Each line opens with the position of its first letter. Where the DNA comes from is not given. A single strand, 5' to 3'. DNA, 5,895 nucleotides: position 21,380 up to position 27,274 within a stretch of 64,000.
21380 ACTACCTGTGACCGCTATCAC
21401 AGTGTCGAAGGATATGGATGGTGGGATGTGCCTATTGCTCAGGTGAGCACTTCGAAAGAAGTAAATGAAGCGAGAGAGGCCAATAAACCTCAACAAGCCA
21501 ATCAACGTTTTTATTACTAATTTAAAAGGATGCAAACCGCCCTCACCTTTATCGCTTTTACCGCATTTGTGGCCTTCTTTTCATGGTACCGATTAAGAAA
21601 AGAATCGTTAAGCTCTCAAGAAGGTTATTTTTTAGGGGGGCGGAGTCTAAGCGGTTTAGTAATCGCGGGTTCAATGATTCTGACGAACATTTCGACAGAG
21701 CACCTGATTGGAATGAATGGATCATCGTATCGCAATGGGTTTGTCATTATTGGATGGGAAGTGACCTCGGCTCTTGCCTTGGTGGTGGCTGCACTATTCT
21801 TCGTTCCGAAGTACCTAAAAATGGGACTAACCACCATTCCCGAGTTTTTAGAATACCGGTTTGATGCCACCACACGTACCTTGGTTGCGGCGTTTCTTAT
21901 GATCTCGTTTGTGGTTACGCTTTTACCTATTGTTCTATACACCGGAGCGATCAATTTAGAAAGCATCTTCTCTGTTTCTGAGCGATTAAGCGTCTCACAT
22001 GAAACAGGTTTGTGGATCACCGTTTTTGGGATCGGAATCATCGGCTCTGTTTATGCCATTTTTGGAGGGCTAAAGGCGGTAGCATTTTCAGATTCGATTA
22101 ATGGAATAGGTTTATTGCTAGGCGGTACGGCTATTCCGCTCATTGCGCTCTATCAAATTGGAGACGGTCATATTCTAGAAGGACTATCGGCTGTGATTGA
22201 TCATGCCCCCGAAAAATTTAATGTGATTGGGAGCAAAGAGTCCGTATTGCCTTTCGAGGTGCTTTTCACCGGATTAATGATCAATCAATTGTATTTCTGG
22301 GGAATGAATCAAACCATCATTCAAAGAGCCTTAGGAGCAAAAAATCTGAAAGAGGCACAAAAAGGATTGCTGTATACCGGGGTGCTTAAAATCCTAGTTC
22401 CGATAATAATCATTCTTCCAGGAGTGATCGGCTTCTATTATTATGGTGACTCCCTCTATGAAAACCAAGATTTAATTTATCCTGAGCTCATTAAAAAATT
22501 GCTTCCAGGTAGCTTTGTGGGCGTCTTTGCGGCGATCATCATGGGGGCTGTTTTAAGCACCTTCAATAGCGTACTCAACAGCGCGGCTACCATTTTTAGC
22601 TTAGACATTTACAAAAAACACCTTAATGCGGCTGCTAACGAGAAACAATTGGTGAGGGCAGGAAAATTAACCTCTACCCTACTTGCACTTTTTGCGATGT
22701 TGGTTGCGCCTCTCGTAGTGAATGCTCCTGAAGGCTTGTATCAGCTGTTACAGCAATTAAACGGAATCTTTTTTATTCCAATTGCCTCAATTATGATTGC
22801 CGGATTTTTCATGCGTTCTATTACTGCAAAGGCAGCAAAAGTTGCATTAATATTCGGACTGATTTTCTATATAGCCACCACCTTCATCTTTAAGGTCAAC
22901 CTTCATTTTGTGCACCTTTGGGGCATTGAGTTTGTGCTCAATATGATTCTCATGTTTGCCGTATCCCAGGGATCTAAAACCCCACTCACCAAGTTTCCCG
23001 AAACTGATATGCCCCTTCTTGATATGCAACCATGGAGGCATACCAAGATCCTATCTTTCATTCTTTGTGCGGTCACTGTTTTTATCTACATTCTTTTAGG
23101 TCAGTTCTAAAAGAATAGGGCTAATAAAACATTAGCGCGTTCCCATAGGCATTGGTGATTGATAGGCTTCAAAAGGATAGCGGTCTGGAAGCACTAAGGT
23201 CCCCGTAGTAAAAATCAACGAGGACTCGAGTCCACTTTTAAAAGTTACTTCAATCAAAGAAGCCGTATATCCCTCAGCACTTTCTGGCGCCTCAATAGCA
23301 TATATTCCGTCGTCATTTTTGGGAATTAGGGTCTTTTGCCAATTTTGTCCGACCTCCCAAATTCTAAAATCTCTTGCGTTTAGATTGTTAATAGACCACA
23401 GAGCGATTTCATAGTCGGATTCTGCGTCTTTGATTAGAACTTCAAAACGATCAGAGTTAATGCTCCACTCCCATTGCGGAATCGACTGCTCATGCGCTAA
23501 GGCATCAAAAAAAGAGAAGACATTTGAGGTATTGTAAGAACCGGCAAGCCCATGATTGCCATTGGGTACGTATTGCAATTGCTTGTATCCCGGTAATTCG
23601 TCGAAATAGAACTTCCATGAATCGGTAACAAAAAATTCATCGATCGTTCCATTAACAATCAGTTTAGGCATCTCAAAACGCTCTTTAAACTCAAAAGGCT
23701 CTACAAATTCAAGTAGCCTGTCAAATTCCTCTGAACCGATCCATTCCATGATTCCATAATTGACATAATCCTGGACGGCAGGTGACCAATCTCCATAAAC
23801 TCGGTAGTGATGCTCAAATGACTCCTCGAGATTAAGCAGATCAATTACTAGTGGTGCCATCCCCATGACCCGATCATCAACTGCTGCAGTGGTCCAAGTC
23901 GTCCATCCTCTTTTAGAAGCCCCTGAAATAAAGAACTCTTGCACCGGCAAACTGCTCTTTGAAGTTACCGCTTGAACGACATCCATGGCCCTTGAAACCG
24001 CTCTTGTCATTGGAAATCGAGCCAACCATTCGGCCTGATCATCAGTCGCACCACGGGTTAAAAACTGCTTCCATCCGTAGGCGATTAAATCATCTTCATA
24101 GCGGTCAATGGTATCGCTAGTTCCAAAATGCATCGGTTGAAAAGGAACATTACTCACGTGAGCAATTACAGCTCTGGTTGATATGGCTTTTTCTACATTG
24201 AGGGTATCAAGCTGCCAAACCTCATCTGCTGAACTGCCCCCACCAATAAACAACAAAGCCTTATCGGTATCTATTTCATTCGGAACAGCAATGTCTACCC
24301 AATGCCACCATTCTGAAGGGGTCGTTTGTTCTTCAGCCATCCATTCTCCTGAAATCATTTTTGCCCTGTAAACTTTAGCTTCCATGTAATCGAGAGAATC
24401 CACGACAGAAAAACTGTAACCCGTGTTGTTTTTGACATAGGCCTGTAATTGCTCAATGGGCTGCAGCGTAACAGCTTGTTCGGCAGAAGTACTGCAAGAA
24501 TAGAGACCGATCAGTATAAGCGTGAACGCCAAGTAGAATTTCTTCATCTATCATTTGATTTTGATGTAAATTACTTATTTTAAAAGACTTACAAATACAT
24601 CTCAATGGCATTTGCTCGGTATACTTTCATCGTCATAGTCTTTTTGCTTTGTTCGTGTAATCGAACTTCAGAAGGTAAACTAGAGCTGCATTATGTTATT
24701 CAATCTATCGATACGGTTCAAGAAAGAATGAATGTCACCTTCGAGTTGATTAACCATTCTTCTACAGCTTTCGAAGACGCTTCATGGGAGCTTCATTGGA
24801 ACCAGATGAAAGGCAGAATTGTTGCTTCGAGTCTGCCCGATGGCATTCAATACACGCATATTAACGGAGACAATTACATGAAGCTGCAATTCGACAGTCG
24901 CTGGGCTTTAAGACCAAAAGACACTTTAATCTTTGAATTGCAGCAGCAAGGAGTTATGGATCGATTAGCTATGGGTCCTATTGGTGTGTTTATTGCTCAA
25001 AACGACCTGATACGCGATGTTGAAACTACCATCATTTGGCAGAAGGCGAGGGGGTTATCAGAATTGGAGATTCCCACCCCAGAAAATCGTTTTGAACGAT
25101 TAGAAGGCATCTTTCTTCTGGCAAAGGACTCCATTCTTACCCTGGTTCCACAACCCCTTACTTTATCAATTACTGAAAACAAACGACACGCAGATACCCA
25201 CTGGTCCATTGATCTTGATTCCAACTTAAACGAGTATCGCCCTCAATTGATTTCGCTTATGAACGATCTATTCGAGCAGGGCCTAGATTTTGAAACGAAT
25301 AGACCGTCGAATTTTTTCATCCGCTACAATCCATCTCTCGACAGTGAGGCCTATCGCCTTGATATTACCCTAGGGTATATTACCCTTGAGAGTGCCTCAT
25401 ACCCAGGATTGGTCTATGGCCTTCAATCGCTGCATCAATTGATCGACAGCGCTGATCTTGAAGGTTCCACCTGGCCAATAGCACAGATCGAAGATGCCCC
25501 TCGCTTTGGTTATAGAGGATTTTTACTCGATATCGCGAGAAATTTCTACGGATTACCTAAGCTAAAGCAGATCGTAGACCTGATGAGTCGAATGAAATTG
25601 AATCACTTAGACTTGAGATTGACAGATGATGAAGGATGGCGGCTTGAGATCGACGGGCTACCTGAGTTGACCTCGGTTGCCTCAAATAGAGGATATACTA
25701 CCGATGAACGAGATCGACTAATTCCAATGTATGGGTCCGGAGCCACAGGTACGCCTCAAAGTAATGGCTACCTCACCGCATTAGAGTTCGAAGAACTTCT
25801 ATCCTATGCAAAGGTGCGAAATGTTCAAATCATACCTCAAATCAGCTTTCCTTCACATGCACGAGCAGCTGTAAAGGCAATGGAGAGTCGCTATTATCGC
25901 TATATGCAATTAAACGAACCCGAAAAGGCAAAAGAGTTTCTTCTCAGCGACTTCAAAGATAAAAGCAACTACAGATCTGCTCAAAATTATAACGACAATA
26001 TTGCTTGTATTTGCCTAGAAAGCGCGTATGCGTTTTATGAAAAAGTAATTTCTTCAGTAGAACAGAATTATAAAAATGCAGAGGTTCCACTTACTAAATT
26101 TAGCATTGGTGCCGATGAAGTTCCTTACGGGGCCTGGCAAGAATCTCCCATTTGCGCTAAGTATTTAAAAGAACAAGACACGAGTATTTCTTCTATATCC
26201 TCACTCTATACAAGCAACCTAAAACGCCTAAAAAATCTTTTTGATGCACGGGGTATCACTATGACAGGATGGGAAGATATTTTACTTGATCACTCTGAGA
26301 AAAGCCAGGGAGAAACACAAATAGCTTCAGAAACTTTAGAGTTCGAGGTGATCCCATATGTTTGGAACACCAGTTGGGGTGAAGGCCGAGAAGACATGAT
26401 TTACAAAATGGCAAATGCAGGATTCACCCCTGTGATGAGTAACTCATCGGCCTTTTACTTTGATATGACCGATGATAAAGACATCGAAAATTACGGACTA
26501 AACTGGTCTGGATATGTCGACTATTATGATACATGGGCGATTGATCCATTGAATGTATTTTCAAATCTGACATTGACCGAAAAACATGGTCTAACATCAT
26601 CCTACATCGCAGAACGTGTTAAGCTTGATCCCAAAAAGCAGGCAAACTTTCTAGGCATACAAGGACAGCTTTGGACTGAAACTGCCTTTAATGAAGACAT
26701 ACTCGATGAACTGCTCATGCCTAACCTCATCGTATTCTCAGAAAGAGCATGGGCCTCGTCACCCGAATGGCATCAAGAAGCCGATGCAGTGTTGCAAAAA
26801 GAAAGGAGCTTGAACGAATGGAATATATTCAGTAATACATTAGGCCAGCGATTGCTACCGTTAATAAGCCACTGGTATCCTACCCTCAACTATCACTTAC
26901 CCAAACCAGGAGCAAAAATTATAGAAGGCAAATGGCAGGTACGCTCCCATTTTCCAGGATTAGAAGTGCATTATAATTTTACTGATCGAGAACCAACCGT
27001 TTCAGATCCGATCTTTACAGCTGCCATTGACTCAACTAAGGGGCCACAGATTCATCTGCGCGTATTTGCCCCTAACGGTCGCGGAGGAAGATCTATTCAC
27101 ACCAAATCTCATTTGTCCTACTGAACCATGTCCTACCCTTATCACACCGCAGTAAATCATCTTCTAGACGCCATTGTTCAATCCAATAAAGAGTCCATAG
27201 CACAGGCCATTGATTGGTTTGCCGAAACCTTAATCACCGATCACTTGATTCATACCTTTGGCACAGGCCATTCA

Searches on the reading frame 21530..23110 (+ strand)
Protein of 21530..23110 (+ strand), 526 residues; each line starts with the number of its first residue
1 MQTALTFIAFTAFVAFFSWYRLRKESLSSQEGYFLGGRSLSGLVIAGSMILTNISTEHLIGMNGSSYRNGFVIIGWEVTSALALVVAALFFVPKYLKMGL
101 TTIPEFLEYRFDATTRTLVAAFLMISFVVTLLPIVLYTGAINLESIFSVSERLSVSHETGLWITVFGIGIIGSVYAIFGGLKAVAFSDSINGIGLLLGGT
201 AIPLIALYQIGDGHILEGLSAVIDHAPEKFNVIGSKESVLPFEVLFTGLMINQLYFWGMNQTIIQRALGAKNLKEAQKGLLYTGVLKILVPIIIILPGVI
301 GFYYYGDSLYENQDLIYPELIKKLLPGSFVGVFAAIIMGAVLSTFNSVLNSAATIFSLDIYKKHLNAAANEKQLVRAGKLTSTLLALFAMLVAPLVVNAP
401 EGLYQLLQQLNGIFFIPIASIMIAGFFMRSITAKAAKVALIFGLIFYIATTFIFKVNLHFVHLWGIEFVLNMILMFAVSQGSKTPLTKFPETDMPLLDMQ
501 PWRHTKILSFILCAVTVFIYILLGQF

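Call 73: search_protein_families(library=pfam, proteins=[window:21530-23110:+], max_evalue=0.00001)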
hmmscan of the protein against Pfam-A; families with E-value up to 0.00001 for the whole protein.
window:21530-23110:+ (526 aa): 1 family
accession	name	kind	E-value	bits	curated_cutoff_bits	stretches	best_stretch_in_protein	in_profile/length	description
PF00474.23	SSF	-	3.8e-51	174.7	22.8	1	33-443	1-406/406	Sodium:solute symporter family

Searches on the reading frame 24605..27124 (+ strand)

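Call 3: search_protein_families(library=pfam, proteins=[window:24605-27124:+])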
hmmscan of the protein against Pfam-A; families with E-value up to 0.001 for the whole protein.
window:24605-27124:+ (839 aa): 3 families
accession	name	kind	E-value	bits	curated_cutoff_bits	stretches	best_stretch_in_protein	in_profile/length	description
PF00728.28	Glyco_hydro_20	-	4.4e-71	240.5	22.3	1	301-717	1-346/348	Glycosyl hydrolase family 20, catalytic domain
PF02838.20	Glyco_hydro_20b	-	5.3e-11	43.8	26.1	1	179-298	3-124/124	Glycosyl hydrolase family 20, domain 2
PF03174.19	CHB_HEX_C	-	1.3e-09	38.3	23.6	1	761-830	10-76/76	Chitobiase/beta-hexosaminidase C-terminal domain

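Call 4: search_protein_families(library=ncbifam, proteins=[window:24605-27124:+])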
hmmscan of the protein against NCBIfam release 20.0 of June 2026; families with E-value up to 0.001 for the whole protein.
window:24605-27124:+ (839 aa): 0 families
